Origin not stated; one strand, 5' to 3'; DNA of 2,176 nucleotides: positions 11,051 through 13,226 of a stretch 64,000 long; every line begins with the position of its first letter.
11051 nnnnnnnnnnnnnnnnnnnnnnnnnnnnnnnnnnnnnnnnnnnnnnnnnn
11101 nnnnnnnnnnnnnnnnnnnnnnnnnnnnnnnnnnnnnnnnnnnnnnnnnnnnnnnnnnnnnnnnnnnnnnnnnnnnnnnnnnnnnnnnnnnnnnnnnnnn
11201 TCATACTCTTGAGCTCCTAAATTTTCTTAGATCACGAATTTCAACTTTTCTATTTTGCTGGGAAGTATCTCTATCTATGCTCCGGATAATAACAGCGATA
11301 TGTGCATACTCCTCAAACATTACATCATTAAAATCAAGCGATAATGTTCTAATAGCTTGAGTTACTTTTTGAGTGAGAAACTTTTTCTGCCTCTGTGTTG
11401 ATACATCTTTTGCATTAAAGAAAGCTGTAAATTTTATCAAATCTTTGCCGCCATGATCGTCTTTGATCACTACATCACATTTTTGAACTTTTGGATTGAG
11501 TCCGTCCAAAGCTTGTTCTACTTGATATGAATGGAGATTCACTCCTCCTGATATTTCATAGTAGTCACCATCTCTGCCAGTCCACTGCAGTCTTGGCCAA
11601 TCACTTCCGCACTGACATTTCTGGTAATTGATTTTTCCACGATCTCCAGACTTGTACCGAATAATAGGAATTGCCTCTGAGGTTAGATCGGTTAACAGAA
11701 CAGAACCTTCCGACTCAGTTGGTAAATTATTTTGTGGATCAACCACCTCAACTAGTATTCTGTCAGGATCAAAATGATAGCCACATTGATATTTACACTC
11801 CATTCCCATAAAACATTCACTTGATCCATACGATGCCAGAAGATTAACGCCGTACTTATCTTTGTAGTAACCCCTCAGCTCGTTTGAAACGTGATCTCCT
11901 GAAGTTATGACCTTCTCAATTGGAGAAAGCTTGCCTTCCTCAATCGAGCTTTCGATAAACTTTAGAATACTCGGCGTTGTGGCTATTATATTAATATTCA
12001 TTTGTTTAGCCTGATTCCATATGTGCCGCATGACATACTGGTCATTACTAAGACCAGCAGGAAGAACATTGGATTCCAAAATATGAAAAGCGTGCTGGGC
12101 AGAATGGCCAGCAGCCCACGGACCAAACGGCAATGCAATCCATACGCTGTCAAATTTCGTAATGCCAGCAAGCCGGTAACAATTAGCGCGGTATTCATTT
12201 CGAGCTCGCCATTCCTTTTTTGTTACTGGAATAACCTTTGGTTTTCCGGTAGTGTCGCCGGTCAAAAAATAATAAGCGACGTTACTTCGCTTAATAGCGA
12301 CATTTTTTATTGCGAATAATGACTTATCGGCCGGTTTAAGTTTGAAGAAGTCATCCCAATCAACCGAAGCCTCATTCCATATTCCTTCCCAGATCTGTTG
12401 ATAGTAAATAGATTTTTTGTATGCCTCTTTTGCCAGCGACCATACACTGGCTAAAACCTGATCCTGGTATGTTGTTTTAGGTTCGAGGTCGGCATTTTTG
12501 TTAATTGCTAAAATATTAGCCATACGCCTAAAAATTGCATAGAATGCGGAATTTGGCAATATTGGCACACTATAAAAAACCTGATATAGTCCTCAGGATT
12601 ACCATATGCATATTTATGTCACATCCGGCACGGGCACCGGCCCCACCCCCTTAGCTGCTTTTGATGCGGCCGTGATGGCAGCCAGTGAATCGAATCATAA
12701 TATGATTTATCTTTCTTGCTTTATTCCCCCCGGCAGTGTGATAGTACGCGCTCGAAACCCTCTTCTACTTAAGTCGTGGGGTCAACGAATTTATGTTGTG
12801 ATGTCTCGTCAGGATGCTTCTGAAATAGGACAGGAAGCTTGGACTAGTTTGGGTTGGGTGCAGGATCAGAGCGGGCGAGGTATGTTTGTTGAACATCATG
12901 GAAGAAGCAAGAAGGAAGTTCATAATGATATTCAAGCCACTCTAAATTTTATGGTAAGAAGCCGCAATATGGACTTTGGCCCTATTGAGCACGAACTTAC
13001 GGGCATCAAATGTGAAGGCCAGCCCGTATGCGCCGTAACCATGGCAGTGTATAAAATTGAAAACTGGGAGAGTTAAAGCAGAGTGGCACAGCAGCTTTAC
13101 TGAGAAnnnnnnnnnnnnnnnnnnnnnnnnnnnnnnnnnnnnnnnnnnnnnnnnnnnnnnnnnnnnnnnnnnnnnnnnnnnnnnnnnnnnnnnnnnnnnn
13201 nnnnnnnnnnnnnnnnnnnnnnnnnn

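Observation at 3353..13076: Candidate undescribed polyamine / guanidino-amine tailoring pathway (7-gene overlapping operon plus divergent and flanking genes)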

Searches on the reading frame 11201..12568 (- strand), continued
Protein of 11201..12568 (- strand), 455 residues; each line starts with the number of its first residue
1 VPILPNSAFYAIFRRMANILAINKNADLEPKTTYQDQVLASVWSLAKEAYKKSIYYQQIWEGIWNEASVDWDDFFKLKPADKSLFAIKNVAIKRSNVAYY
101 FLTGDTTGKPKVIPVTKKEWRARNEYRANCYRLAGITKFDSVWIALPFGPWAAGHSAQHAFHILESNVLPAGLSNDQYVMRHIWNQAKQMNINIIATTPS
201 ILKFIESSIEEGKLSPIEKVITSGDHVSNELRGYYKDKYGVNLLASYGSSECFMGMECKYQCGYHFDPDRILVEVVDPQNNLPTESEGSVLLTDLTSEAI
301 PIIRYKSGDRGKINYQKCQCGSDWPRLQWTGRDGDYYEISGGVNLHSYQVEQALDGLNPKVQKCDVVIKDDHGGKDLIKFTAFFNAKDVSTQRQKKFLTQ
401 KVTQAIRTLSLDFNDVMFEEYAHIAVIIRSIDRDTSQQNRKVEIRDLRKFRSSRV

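Call 73: find_related_loci(query=A3, collection=metagenome_contigs, flank=9000)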
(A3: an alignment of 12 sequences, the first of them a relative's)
Query A3 (440 aa) in metagenome_contigs; peptide patterns used: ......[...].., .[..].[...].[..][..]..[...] (x = any residue, [..] = any of these).
77 stretches matched a pattern; 25 encode a relative of the query (tblastn E <= 1e-3); 25 distinct loci.
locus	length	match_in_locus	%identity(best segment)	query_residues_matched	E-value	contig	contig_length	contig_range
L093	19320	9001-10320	79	1-440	0e+0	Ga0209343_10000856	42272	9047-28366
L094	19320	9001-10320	79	1-440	0e+0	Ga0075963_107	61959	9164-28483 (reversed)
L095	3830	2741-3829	66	17-378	1e-179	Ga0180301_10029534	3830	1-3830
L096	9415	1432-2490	32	37-400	6e-65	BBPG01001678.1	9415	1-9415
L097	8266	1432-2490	32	37-400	6e-65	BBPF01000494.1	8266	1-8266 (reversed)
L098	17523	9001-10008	32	65-411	6e-62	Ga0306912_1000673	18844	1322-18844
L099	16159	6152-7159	32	65-411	6e-62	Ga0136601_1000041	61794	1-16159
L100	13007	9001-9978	27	75-401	6e-29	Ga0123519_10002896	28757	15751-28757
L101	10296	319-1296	27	75-401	3e-27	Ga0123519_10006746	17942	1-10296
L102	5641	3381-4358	27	75-401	6e-27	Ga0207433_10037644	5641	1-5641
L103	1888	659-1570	27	56-339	6e-24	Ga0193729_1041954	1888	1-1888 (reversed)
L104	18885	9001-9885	29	59-343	4e-22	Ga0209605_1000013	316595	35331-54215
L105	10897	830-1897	24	19-365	3e-20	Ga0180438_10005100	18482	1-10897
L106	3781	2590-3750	23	7-381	4e-20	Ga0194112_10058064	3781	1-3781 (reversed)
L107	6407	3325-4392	25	19-365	6e-20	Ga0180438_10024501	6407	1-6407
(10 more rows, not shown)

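Call 77: search_protein_families(library=pfam, proteins=[L098:7793-8854:-, L098:13297-13704:+, L098:13676-14167:+, L098:14417-14908:+, L098:14870-16432:-, L098:6732-7655:+, L096:49-1089:+, L096:6301-6624:+, L096:6970-7614:+, L096:7988-9091:-], max_evalue=0.01)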
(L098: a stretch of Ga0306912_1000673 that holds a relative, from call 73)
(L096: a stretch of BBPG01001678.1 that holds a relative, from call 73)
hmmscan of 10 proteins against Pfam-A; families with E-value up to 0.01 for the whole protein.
L098:7793-8854:- (353 aa): 3 families
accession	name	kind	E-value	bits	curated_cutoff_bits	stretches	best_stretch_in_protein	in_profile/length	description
PF02675.21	AdoMet_dc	-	2.2e-29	102.4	25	1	10-116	1-107/107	S-adenosylmethionine decarboxylase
PF01564.23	Spermine_synth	-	2e-20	73.6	22.9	1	188-349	16-172/186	Spermine/spermidine synthase domain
PF17284.7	Spermine_synt_N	-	2.7e-10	40.4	22.1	1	132-173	12-53/53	Spermidine synthase tetramerisation domain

L098:13297-13704:+ (135 aa): 1 family
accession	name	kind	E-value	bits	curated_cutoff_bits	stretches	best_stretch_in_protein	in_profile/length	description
PF00293.34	NUDIX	-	1.3e-11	45.1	21.1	1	12-121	6-119/134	NUDIX domain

L098:13676-14167:+ (163 aa): 1 family
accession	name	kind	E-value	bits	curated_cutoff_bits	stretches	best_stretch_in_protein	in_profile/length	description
PF00293.34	NUDIX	-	5.1e-15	56.1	21.1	1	10-101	2-106/134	NUDIX domain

L098:14417-14908:+ (163 aa): 1 family
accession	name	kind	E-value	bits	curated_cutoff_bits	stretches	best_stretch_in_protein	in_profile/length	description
PF00293.34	NUDIX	-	5.2e-16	59.3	21.1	1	22-140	2-121/134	NUDIX domain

L098:14870-16432:- (520 aa): 26 families (the best 25 are shown)
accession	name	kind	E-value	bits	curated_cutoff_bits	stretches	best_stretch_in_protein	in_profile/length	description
PF00005.33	ABC_tran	-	3.8e-44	151.1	25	2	17-147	1-137/137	ABC transporter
PF13304.12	AAA_21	-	1.4e-15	58.6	27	3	377-480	177-303/304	AAA domain, putative AbiEii toxin, Type IV TA system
PF02463.25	SMC_N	-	4.7e-14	52.8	40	2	89-190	114-213/220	RecF/RecN/SMC N terminal domain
PF13555.12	AAA_29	-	3.3e-07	30.4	27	1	19-44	14-39/61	P-loop containing region of AAA domain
PF13401.12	AAA_22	-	2.1e-06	28.5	27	0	334-459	8-104/130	AAA domain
PF05729.18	NACHT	-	3.8e-06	27.3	26.7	0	30-48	3-21/167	NACHT domain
PF12848.13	ABC_tran_Xtn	-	5.6e-06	26.8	25.9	1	190-289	4-79/85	ABC transporter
PF03193.22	RsgA_GTPase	-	5.6e-06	26.7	30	0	333-362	108-138/174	RsgA GTPase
PF13521.12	AAA_28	-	3.5e-05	24.5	27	0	333-394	1-62/164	AAA domain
PF01926.29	MMR_HSR1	-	4.8e-05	23.9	21.9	0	29-50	1-22/113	50S ribosome-binding GTPase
PF00931.28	NB-ARC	-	5.1e-05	23.1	23.5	0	334-433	21-97/248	NB-ARC domain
PF13175.12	AAA_15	-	5.6e-05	23.4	32.1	1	315-490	7-150/374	AAA ATPase domain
PF25201.1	nSTAND6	-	8.4e-05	23.1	27.7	0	11-48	2-39/148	Novel STAND NTPase 6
PF08477.19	Roc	-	0.00012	22.8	27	0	333-356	1-24/119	Ras of Complex, Roc, domain of DAPkinase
PF13479.12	AAA_24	-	0.00032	21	27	0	333-366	4-35/195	AAA domain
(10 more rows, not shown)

L098:6732-7655:+ (307 aa): 5 families
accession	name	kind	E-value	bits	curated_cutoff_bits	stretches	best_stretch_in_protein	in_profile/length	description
PF13936.12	HTH_38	-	1.8e-09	37.6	27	1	4-44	4-44/44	Helix-turn-helix domain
PF00665.32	rve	-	8.8e-07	29.6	32.6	1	160-245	6-102/102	Integrase core domain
PF13384.12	HTH_23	-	1.4e-06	28.4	24.6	0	84-116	10-41/50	Homeodomain-like domain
PF13683.12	rve_3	-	0.0009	19.4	26.5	1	238-296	6-67/67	Integrase core domain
PF13565.12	HTH_32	-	0.0072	17.3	33.7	0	81-113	34-73/73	Homeodomain-like domain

L096:49-1089:+ (346 aa): 1 family
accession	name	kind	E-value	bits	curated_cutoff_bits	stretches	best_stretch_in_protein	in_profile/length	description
PF00579.31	tRNA-synt_1b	-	9.9e-53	179.8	21.1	1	20-297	5-288/292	tRNA synthetases class I (W and Y)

L096:6301-6624:+ (107 aa): 1 family
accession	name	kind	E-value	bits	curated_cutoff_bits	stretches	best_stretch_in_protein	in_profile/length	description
PF00708.24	Acylphosphatase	-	4.2e-26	91.5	22.5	1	19-102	2-85/85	Acylphosphatase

L096:6970-7614:+ (214 aa): 1 family
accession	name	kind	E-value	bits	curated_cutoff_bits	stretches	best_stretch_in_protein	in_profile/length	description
PF01944.22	SpoIIM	-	5.6e-31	108.1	26.9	1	22-210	1-162/163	Stage II sporulation protein M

L096:7988-9091:- (367 aa): 4 families
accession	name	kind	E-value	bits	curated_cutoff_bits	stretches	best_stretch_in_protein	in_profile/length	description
PF13683.12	rve_3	-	1.9e-09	37.5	26.5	1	272-334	4-64/67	Integrase core domain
PF00665.32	rve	-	1.5e-08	35.3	32.6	1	186-281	4-102/102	Integrase core domain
PF13565.12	HTH_32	-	9.9e-05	23.3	33.7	1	64-145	2-72/73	Homeodomain-like domain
PF13333.12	rve_2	-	0.00087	19.8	22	1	305-341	16-51/56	Integrase core domain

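Call 78: search_protein_families(library=padloc, proteins=[window:11201-12523:-], max_evalue=0.001)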
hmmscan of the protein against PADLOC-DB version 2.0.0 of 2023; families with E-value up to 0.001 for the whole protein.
window:11201-12523:- (440 aa): 0 families

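Call 90: search_protein_families(library=pfam, proteins=[L089:1246-1941:+, L089:8867-9502:-], max_evalue=0.01)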
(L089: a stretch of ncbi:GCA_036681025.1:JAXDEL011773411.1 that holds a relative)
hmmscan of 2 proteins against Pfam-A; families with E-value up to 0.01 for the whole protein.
L089:1246-1941:+ (231 aa): 13 families
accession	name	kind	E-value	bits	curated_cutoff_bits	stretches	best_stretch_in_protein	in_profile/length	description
PF13649.12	Methyltransf_25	-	6e-18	65.8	27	1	36-126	1-97/97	Methyltransferase domain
PF08241.18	Methyltransf_11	-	1.2e-16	61.5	21.2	1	37-130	1-95/95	Methyltransferase domain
PF13847.12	Methyltransf_31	-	2.5e-16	60.1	27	1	32-144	3-129/145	Methyltransferase domain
PF08242.18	Methyltransf_12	-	5.1e-13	50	30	1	37-128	1-98/98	Methyltransferase domain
PF13489.12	Methyltransf_23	-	4e-11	43.4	27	1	30-131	20-117/164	Methyltransferase domain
PF05175.20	MTS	-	2e-08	34.5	23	1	29-142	28-154/170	Methyltransferase small domain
PF02353.26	CMAS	-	1.9e-07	31.1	27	1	31-145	61-179/273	Mycolic acid cyclopropane synthetase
PF01728.25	FtsJ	-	3.4e-07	30.8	24.1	1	30-139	20-146/181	FtsJ-like methyltransferase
PF05401.17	NodS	-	7.1e-07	29.7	24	1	29-130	40-144/201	Nodulation protein S (NodS)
PF01209.24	Ubie_methyltran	-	4.5e-05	23.4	20.1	1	25-117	40-142/233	ubiE/COQ5 methyltransferase family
PF06325.19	PrmA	-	0.00049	20.1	22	1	21-97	152-232/296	Ribosomal protein L11 methyltransferase (PrmA)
PF13679.12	Methyltransf_32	-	0.0043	17.5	27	1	22-78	15-78/143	Methyltransferase domain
PF02390.23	Methyltransf_4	-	0.0084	16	24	0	33-76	2-48/173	Putative methyltransferase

L089:8867-9502:- (211 aa): 1 family
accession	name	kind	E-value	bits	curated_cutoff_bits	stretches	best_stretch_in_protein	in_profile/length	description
PF03575.23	Peptidase_S51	-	2.6e-34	119.1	23.9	1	8-203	1-204/206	Peptidase family S51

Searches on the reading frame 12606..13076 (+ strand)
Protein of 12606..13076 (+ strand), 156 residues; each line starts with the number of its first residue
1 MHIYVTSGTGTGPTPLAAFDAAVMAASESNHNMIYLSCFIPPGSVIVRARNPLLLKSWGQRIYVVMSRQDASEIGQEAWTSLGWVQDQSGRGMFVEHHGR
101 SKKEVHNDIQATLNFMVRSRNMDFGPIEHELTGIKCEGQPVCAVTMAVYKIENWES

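Call 4: search_protein_families(library=pfam, proteins=[window:12606-13076:+], max_evalue=0.01)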
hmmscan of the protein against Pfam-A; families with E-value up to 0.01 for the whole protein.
window:12606-13076:+ (156 aa): 1 family
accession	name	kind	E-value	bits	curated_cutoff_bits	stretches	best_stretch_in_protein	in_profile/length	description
PF01862.21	PvlArgDC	-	8.3e-21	75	22.7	1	2-148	4-159/161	Pyruvoyl-dependent arginine decarboxylase (PvlArgDC)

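Call 5: search_protein_families(library=ncbifam, proteins=[window:12606-13076:+], max_evalue=0.01)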
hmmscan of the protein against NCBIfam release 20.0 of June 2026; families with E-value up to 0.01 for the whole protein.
window:12606-13076:+ (156 aa): 2 families
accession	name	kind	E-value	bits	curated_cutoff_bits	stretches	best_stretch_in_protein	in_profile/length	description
TIGR00286.1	TIGR00286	equivalog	1.7e-15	57.1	106.95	1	2-149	5-150/152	pyruvoyl-dependent arginine decarboxylase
NF009064.0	PRK12398.1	equivalog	1.4e-12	47.9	207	1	3-106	10-115/165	pyruvoyl-dependent arginine decarboxylase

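Call 32: search_solved_structures(query=window:12606-13076:+, max_evalue=0.01, show_alignments=3)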
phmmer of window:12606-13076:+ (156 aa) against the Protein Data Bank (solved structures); distinct sequences matched with E-value up to 0.01: 2.
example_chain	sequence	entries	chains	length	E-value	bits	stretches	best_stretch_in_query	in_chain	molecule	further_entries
1n2m_A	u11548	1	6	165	3.5e-07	33.2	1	5-123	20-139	Pyruvoyl-dependent arginine decarboxylase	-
2qqd_C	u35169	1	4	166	6.6e-06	29.1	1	5-123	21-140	Pyruvoyl-dependent arginine decarboxylase (EC 4.1.1.19) (PvlArgDC)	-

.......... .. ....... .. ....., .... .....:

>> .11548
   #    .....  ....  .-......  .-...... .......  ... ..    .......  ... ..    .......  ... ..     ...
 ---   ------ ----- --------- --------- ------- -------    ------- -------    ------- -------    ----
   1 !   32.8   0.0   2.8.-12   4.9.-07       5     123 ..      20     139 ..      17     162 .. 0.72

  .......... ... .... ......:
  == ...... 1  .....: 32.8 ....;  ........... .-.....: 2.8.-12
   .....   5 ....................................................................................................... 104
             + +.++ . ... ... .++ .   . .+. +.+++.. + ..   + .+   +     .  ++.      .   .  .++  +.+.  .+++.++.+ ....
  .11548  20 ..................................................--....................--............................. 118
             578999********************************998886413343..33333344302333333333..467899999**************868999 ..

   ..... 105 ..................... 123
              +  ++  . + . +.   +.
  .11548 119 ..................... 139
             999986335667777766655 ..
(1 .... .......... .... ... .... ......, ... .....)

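Call 78: search_protein_families(library=padloc, proteins=[window:12606-13076:+], max_evalue=0.001)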
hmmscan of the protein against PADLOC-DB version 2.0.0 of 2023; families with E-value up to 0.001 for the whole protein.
window:12606-13076:+ (156 aa): 0 families
